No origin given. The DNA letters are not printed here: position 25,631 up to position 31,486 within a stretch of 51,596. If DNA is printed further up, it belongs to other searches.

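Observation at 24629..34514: Helicase-DUF1998 defence operon that fits neither Druantia III nor DISARM, with a Cas4/AddB-type Fe-S nuclease as third gene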

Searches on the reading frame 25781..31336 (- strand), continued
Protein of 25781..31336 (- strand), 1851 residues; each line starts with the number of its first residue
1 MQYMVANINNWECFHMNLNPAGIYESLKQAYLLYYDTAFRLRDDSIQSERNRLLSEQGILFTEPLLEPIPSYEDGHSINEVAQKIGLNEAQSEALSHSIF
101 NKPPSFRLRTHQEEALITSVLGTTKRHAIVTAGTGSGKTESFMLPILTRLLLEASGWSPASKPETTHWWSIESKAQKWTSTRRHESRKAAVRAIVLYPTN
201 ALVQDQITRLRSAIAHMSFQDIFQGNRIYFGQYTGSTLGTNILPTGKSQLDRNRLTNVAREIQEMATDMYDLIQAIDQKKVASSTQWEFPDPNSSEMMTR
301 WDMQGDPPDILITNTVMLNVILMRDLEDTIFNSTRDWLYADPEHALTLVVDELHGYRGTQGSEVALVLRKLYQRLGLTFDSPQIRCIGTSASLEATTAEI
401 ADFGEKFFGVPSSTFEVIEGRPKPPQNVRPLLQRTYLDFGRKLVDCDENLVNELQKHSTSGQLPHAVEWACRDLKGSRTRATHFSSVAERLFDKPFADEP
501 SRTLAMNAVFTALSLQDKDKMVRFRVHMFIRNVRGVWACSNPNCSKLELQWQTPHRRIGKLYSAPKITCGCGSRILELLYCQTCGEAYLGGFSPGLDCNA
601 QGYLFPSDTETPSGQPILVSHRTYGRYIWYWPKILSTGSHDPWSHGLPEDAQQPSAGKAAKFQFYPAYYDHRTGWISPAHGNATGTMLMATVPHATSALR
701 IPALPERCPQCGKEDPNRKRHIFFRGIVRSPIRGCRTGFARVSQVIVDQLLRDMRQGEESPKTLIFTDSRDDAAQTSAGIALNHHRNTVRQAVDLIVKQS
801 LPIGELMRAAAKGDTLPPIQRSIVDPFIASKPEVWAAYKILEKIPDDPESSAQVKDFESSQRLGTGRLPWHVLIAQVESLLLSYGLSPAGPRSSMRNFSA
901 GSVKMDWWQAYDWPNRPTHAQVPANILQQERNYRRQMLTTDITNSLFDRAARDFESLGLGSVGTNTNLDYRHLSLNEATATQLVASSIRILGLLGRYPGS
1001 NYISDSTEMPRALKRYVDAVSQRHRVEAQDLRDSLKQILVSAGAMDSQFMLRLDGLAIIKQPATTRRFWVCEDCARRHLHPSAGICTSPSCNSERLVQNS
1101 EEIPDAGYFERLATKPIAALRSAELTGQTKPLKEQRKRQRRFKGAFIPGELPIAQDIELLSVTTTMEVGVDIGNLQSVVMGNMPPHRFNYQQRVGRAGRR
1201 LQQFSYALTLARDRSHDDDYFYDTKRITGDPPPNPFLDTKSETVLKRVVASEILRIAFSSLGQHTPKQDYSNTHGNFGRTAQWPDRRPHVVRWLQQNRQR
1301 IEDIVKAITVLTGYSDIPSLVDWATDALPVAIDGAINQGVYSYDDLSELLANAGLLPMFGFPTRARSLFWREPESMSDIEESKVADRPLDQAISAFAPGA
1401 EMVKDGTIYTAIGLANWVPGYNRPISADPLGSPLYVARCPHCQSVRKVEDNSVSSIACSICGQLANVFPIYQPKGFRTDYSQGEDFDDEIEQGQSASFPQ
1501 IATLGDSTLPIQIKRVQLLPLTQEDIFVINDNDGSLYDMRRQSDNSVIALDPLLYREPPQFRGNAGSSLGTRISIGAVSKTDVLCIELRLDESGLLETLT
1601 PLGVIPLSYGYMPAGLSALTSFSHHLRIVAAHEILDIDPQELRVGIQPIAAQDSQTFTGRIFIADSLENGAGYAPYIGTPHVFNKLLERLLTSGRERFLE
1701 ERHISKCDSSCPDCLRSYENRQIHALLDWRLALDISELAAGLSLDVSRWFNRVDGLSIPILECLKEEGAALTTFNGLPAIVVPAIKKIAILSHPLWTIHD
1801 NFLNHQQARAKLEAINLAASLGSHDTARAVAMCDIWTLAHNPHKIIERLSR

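Call 65: search_protein_families(library=pfam, proteins=[L026:6365-6904:+], max_evalue=0.05)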
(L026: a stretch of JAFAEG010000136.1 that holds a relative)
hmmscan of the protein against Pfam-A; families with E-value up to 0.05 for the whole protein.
L026:6365-6904:+ (179 aa): 0 families

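Call 67: search_protein_families(library=padloc, proteins=[L025:15412-17379:+, L028:15411-17363:+, L047:14358-16322:+, L033:15469-17442:+, L018:10132-13299:+, L075:15570-17117:+], max_evalue=1)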
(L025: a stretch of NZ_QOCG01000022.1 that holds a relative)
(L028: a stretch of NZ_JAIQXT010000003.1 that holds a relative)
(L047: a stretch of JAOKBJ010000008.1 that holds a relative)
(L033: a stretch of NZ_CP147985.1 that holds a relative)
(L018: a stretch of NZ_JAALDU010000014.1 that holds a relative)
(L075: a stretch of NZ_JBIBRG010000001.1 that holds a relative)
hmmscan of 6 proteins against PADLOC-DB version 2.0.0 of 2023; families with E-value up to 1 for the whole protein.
L025:15412-17379:+ (655 aa): 10 families
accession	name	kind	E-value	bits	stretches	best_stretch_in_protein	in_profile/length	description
PDLC01087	C3a187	-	6.7e-08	29.8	1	243-411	204-358/559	NERD+UvrD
PDLC04173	GajB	-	2.9e-06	24.5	1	258-398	18-146/471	-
PDLC03802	RTasHel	-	0.00054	16.9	1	251-318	20-86/675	DRT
PDLC02372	Nhi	-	0.0011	15.7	1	243-284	194-232/470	-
PDLC00131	GajB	-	0.0061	13.5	1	375-455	247-327/647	UrvD helicase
PDLC02350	AbiO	-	0.0075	13.1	1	250-285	193-227/468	AbiO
PDLC00148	GajB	-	0.0095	12.9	1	257-298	9-47/369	UrvD helicase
PDLC00132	GajB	-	0.033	10.8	0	248-304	15-73/625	UrvD helicase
PDLC04476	PDC-M16A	-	0.048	10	1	240-268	13-44/691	-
PDLC03002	Helicase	-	0.057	9.6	1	243-298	199-254/707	-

L028:15411-17363:+ (650 aa): 8 families
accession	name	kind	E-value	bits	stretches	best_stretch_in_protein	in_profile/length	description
PDLC01087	C3a187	-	4.6e-05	20.4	1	247-431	207-376/559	NERD+UvrD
PDLC04476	PDC-M16A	-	0.0011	15.4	1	249-275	24-50/691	-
PDLC00131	GajB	-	0.013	12.5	1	376-406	247-277/647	UrvD helicase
PDLC04173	GajB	-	0.017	12.1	1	260-389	19-136/471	-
PDLC04475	PDC-M16A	-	0.025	11.1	1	247-271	30-52/721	-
PDLC02372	Nhi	-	0.038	10.6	1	247-280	198-227/470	-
PDLC04140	mad8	-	0.042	11.4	1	255-295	32-70/314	mads_8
PDLC02350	AbiO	-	0.048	10.4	1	250-284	192-225/468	AbiO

L047:14358-16322:+ (654 aa): 14 families
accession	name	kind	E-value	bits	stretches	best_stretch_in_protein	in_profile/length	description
PDLC02372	Nhi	-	1.1e-10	38.8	2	352-465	244-351/470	-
PDLC02350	AbiO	-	8.3e-09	32.7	2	353-465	239-346/468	AbiO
PDLC00131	GajB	-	7e-08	29.8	1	379-473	247-339/647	UrvD helicase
PDLC01087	C3a187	-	8.9e-08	29.4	1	257-463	214-407/559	NERD+UvrD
PDLC03802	RTasHel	-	1.3e-07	28.8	1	378-469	192-286/675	DRT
PDLC00104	GajB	-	1.8e-06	25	2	251-334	15-97/574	UrvD helicase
PDLC00141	GajB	-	1.1e-05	21.9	2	254-333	16-97/572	UrvD helicase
PDLC00116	GajB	-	7.1e-05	19.7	1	348-409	133-190/557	UrvD helicase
PDLC00148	GajB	-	0.00025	18.2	2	378-407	149-177/369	UrvD helicase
PDLC00103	GajB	-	0.0022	14.9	1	356-409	193-242/612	UrvD helicase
PDLC00132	GajB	-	0.007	13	1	361-410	201-248/625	UrvD helicase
PDLC00140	GajB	-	0.016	12.5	0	378-409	142-172/365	UrvD helicase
PDLC04173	GajB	-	0.031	11.3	1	262-403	18-147/471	-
PDLC01439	typeIV_DinG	-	0.031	10.9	1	254-300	35-77/575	CAS-IV-A; associated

L033:15469-17442:+ (657 aa): 4 families
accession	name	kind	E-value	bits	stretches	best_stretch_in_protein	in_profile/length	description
PDLC01087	C3a187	-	2.2e-09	34.7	1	244-432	201-373/559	NERD+UvrD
PDLC02372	Nhi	-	3.2e-07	27.4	2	365-459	249-343/470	-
PDLC02350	AbiO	-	1.8e-06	25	2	365-460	243-342/468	AbiO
PDLC05065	PDC-S68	-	0.025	10.3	1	230-271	597-638/1221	-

L018:10132-13299:+ (1055 aa): 0 families

L075:15570-17117:+ (515 aa): 150 families (the best 25 are shown)
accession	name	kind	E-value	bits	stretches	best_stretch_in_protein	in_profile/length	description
PDLC04244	PDC-M01A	-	3.9e-129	429.6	1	1-511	1-479/482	-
PDLC04235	PDC-M01A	-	2.7e-123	410.5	1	1-510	1-503/510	-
PDLC00282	PtuA1|PtuA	-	2.3e-95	318.4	1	17-507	16-510/520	AAA ATPase domain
PDLC04236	PDC-M01A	-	2.6e-75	251.9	1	156-501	33-373/388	-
PDLC04238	PDC-M01A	-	1.1e-49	167.6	2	354-500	404-551/564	-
PDLC04239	PDC-M01A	-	7e-49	164.7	2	357-510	389-543/552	-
PDLC04240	PDC-M01A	-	1.1e-45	154.3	2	19-259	171-397/639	-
PDLC04242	PDC-M01A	-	2.9e-32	109.6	2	357-508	403-558/566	-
PDLC04243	PDC-M01A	-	2.3e-30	103.7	2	353-498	371-515/537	-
PDLC04241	PDC-M01A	-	4.1e-27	93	2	333-510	254-430/435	-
PDLC04237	PDC-M01A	-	3.1e-24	83.4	2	354-477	412-537/586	-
PDLC00283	PtuA1|PtuA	-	1.6e-21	74.9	2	188-285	28-112/448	AAA ATPase domain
PDLC02980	AriA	-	4.5e-17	61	2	329-424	189-303/304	-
PDLC00266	PtuA1|PtuA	-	1e-16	59.3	2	339-433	294-389/483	AAA ATPase domain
PDLC00265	PtuA1|PtuA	-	1.5e-16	58.6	3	355-430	302-378/479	AAA ATPase domain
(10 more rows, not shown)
